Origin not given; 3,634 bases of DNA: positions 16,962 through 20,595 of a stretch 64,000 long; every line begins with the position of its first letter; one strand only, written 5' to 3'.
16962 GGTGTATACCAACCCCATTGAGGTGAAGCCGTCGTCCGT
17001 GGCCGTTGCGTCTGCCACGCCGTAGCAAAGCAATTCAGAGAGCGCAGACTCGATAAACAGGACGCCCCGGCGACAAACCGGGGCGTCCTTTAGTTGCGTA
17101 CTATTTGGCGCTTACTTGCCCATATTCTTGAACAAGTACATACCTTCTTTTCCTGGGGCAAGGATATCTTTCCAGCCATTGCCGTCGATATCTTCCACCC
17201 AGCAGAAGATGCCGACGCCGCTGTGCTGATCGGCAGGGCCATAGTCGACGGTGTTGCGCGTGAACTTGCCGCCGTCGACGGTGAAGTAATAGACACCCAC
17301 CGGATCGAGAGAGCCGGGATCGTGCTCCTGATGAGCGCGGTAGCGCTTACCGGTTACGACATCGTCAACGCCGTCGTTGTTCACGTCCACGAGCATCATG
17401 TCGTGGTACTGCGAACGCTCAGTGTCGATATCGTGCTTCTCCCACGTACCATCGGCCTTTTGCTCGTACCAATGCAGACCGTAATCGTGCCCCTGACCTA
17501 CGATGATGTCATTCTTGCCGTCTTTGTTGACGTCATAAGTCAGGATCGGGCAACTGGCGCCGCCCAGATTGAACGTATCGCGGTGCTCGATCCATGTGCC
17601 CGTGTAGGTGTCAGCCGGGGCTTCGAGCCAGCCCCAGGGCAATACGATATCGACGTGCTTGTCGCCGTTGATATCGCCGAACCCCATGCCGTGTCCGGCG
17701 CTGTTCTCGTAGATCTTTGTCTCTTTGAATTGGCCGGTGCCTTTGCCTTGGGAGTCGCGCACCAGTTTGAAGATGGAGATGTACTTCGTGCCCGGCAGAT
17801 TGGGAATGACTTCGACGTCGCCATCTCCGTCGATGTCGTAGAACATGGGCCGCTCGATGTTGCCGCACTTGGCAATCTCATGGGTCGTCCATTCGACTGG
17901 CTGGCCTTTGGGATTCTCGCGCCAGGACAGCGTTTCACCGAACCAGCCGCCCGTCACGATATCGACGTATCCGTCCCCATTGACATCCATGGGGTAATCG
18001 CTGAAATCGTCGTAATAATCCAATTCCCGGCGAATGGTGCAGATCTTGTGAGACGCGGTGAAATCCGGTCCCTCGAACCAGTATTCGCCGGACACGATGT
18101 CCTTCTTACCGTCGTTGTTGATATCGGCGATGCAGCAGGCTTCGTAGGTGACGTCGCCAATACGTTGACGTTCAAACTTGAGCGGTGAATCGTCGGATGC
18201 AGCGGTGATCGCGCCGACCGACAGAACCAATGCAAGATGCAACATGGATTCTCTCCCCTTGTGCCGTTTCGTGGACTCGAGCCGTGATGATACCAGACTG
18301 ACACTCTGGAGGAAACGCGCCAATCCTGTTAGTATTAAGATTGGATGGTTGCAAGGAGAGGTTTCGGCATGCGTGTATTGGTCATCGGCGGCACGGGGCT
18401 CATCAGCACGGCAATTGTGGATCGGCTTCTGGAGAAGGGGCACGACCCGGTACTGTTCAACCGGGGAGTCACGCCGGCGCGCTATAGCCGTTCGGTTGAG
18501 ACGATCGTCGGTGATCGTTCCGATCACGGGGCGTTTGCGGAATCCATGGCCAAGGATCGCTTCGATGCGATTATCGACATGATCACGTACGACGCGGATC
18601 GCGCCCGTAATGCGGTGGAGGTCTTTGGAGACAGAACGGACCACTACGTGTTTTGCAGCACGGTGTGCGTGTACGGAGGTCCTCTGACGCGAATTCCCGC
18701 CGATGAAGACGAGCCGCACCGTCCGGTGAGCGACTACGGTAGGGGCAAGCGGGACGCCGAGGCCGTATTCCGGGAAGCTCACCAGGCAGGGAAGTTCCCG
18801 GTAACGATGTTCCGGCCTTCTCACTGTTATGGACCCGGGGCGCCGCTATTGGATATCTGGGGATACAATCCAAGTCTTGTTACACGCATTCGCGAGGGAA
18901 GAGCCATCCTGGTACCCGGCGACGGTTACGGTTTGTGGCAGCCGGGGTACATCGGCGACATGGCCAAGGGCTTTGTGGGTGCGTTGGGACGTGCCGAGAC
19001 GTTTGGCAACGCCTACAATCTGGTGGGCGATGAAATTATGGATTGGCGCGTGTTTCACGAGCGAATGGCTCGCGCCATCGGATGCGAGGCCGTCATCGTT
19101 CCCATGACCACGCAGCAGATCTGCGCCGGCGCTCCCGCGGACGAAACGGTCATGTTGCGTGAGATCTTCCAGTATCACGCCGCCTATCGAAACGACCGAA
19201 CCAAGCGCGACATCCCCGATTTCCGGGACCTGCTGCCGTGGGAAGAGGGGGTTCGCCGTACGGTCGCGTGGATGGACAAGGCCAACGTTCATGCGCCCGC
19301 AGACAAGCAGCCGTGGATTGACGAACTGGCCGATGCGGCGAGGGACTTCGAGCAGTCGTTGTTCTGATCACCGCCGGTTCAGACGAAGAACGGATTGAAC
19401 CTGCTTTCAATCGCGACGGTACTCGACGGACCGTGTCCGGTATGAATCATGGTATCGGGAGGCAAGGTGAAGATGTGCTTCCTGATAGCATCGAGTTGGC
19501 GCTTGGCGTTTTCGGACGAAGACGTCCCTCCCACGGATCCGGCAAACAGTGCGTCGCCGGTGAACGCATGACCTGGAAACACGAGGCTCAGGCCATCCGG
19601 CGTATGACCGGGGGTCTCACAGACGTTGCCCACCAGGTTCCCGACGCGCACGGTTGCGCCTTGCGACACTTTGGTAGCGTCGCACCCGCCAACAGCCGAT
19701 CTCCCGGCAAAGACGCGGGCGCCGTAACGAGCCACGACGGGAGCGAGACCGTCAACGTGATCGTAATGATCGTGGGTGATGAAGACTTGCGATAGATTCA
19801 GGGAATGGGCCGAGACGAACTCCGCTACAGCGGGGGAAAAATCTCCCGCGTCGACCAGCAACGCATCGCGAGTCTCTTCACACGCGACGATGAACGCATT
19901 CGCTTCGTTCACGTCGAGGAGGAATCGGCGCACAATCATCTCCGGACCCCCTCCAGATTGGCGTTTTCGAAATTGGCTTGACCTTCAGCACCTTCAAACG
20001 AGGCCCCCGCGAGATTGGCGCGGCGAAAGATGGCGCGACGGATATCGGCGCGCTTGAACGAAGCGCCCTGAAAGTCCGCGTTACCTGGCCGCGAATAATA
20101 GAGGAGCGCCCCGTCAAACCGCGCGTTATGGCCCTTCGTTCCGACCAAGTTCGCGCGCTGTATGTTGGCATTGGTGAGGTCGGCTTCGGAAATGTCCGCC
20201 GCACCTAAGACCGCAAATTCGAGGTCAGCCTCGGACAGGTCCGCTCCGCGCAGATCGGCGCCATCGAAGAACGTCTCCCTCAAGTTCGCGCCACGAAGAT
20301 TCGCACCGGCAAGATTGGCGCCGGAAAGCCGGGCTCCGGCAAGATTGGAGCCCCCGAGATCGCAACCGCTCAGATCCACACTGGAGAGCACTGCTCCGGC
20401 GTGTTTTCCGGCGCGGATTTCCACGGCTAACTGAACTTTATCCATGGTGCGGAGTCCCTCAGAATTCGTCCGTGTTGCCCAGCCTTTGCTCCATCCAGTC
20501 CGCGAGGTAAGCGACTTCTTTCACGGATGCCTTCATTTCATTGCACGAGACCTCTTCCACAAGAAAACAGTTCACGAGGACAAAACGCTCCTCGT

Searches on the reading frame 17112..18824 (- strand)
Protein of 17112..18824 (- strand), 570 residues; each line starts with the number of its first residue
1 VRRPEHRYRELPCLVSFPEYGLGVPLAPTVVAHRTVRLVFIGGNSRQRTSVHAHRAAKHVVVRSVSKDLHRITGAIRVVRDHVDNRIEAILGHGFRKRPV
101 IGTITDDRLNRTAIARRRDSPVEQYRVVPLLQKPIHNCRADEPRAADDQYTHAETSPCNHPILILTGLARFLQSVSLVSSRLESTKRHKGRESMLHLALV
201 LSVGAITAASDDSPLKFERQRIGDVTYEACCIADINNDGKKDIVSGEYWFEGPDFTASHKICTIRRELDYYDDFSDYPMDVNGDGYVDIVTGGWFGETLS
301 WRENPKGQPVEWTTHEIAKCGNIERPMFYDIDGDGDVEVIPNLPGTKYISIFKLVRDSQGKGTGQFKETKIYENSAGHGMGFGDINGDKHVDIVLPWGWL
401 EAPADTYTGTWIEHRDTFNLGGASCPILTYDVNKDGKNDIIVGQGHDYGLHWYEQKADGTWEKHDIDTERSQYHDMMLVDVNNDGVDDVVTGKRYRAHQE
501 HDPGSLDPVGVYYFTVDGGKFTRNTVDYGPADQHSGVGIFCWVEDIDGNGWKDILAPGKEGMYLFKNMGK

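Call 35: search_protein_families(library=pfam, proteins=[window:17112-18824:-], max_evalue=0.00001)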
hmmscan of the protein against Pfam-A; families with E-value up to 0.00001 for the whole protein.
window:17112-18824:- (570 aa): 2 families
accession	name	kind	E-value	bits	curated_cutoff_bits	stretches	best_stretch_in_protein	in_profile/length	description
PF13517.12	FG-GAP_3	-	6.8e-29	100.7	26.9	2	431-490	1-60/61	FG-GAP-like repeat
PF01839.29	FG-GAP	-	2.2e-14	53.4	22.1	0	429-444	7-22/37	FG-GAP repeat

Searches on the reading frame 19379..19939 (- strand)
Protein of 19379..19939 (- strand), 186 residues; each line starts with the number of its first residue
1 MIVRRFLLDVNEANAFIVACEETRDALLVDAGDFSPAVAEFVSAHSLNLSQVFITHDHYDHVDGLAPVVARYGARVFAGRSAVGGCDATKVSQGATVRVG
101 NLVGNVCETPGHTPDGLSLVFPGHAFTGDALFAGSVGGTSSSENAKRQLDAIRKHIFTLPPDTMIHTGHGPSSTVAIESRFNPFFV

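Call 35: search_protein_families(library=pfam, proteins=[window:19379-19939:-], max_evalue=0.00001)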
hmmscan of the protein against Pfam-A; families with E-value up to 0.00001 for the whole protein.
window:19379-19939:- (186 aa): 1 family
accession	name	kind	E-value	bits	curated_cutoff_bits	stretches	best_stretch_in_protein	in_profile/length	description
PF00753.33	Lactamase_B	-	2.7e-14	54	22.7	1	12-79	5-74/196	Metallo-beta-lactamase superfamily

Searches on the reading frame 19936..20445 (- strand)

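Call 35: search_protein_families(library=pfam, proteins=[window:19936-20445:-], max_evalue=0.00001)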
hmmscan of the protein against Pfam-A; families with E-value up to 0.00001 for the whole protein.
window:19936-20445:- (169 aa): 3 families
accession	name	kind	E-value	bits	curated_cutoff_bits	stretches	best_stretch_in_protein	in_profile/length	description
PF00805.28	Pentapeptide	-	1.3e-40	136.9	20.2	4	19-56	2-39/40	Pentapeptide repeats (8 copies)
PF13576.12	Pentapeptide_3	-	2.4e-18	66.5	27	0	108-153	4-47/48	Pentapeptide repeats (9 copies)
PF13599.13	Pentapeptide_4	-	2.1e-14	53.7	38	1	83-150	11-78/78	Pentapeptide repeat region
